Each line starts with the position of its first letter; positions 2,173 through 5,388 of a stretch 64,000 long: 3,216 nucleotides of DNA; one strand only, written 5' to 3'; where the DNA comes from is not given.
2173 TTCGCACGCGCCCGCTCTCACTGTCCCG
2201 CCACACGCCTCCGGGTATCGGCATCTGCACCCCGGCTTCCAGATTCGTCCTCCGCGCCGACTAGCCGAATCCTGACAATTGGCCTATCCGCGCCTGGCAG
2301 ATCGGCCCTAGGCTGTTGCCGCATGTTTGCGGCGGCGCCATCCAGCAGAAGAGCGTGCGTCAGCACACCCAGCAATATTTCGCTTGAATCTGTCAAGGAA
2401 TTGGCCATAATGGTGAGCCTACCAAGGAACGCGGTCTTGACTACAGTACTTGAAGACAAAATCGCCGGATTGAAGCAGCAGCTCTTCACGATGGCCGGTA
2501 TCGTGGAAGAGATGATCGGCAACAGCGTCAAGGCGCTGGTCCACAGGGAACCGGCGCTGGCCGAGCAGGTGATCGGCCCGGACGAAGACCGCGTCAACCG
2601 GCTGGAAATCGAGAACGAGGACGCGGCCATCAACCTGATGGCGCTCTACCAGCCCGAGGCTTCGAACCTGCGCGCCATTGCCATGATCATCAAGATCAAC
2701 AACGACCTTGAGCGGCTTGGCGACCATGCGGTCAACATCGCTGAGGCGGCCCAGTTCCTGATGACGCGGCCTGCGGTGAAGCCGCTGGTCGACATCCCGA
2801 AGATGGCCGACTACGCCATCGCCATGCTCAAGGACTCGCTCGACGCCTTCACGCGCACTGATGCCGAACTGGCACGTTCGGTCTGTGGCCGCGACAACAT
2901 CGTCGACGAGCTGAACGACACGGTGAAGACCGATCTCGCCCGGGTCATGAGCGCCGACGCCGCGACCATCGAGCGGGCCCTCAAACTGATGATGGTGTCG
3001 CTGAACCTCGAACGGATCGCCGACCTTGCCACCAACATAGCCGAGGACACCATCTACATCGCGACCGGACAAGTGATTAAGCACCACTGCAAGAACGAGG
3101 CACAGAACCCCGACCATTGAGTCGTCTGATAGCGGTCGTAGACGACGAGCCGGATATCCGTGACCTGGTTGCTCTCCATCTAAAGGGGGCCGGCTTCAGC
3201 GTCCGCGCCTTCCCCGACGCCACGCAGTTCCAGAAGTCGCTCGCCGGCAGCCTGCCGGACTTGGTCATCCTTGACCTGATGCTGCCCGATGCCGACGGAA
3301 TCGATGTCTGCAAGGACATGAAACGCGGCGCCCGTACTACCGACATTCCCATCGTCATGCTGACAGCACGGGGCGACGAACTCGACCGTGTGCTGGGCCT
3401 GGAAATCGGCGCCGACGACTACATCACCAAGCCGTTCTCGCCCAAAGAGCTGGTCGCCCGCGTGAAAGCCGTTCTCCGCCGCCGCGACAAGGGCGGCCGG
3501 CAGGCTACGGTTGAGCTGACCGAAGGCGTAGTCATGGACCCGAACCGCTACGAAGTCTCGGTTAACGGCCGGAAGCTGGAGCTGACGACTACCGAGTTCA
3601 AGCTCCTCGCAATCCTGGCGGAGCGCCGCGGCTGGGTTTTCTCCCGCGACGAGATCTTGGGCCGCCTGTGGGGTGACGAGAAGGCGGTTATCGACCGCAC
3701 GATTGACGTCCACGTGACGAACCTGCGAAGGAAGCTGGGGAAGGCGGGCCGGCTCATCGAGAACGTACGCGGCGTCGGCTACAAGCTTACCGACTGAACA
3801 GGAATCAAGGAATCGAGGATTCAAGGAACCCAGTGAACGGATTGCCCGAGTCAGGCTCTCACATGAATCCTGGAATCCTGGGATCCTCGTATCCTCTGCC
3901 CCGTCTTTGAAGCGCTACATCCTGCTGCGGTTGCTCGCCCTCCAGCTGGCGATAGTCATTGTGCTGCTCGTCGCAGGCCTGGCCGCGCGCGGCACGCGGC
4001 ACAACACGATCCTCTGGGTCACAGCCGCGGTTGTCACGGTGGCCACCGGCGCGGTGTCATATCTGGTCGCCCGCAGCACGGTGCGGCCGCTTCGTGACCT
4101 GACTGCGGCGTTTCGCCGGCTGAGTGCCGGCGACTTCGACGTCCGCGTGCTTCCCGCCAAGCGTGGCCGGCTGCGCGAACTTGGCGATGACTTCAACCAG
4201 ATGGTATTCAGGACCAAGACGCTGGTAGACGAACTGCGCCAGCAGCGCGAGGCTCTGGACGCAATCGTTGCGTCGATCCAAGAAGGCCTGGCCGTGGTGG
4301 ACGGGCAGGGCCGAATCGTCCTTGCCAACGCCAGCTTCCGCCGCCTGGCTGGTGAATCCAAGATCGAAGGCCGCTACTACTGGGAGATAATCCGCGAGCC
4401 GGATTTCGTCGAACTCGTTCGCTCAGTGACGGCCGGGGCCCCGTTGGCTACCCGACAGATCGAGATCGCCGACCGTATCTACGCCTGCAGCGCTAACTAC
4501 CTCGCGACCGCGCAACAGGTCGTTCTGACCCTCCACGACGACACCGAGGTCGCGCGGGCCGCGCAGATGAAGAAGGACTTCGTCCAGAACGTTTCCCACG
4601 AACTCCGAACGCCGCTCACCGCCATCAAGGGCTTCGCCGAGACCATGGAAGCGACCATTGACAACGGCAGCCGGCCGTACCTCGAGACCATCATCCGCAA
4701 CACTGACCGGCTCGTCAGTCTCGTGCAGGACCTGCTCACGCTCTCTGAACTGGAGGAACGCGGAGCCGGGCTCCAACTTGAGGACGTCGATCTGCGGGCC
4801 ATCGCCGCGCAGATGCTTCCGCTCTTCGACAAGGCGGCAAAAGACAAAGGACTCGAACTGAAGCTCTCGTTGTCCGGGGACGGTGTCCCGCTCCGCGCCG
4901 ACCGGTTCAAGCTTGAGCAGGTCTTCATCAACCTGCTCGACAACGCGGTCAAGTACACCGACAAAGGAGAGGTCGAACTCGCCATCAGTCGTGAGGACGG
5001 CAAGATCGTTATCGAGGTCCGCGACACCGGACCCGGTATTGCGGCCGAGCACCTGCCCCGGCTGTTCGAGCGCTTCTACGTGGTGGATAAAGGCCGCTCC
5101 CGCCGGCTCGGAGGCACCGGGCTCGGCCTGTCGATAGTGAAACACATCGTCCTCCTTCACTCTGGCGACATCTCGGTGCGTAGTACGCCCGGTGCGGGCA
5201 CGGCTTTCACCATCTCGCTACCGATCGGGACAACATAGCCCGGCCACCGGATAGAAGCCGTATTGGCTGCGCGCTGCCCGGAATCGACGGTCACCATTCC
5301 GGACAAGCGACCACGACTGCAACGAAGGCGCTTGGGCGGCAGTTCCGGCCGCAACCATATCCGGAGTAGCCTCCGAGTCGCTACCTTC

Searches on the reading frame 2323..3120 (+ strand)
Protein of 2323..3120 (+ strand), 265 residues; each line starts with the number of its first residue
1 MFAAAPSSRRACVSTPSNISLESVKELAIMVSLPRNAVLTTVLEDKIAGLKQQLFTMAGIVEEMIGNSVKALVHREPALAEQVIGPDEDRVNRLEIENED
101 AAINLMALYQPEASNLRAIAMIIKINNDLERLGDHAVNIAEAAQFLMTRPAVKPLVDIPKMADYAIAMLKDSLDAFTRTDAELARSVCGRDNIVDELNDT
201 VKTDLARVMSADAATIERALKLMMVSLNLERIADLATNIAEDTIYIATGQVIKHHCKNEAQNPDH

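Call 3: search_protein_families(library=pfam, proteins=[window:2323-3120:+], max_evalue=0.01)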
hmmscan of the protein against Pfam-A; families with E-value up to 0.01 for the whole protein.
window:2323-3120:+ (265 aa): 1 family
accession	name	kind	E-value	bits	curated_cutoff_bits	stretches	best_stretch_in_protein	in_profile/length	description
PF01895.24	PhoU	-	1.1e-42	144.7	23.5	2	56-142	3-88/89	PhoU domain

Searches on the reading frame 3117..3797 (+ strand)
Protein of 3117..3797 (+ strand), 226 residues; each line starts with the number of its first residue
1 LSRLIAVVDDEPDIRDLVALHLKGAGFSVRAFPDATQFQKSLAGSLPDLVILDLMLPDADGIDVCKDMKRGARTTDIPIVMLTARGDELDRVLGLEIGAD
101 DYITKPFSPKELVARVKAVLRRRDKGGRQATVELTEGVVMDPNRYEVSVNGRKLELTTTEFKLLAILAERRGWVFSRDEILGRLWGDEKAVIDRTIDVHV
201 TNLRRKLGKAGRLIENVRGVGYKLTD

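Call 3: search_protein_families(library=pfam, proteins=[window:3117-3797:+], max_evalue=0.01)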
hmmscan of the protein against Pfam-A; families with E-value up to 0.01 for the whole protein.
window:3117-3797:+ (226 aa): 2 families
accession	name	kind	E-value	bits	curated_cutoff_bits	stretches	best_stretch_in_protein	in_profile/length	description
PF00072.30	Response_reg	-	1.4e-27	96.4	30.2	1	5-117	1-111/111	Response regulator receiver domain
PF00486.34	Trans_reg_C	-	1.2e-25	89.9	26.2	1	151-224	1-77/77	Transcriptional regulatory protein, C terminal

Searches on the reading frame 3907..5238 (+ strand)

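Call 3: search_protein_families(library=pfam, proteins=[window:3907-5238:+], max_evalue=0.01)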
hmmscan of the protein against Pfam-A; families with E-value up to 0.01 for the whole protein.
window:3907-5238:+ (443 aa): 8 families
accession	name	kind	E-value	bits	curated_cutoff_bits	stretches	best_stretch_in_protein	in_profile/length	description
PF02518.31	HATPase_c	-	1.9e-32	112.4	26.4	1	332-440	2-109/111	Histidine kinase-, DNA gyrase B-, and HSP90-like ATPase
PF00512.31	HisKA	-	3e-21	75.7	26.9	1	221-284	1-65/66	His Kinase A (phospho-acceptor) domain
PF00672.30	HAMP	-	5.1e-11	43.2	25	1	53-102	1-50/53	HAMP domain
PF13188.13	PAS_8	-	1e-05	25.7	21.8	1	118-168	4-53/65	PAS domain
PF08448.16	PAS_4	-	2e-05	25.2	23.1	1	122-214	2-107/110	PAS fold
PF13581.12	HATPase_c_2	-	3.6e-05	24.2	27.4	1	345-415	41-109/127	Histidine kinase-like ATPase domain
PF00989.32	PAS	-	0.00032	21.1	22.6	1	117-149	3-35/113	PAS fold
PF13426.13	PAS_9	-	0.0018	18.9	27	1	126-170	2-48/103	PAS domain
